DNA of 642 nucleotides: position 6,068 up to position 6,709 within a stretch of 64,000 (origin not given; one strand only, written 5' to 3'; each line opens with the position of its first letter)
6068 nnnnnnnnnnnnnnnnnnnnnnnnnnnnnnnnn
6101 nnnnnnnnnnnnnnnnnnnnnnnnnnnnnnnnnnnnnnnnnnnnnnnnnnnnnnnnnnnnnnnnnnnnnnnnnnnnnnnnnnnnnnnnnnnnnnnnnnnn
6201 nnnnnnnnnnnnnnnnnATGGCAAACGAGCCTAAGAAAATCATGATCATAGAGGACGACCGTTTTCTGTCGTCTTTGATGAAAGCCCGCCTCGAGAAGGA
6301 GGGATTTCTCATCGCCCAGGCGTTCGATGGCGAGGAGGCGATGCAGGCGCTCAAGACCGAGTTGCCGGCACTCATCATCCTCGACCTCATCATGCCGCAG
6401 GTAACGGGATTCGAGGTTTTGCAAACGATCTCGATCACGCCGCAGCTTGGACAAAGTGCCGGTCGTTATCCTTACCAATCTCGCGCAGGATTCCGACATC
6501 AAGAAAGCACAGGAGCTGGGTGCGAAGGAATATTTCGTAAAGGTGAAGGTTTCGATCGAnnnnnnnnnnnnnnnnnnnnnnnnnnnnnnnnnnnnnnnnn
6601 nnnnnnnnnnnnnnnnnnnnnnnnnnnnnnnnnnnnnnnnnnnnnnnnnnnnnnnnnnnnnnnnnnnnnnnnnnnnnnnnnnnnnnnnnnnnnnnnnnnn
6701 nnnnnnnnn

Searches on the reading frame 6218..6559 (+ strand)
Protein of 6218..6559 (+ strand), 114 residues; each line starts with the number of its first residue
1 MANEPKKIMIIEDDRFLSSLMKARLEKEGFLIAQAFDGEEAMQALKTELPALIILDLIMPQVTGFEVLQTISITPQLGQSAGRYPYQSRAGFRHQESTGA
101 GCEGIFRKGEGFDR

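Call 34: search_protein_families(library=pfam, proteins=[window:6218-6559:+], max_evalue=0.001)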
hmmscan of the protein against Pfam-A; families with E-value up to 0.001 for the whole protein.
window:6218-6559:+ (114 aa): 1 family
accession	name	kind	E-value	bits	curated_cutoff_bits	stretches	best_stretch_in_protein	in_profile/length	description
PF00072.30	Response_reg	-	1.1e-13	51.8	30.2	1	8-72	1-65/111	Response regulator receiver domain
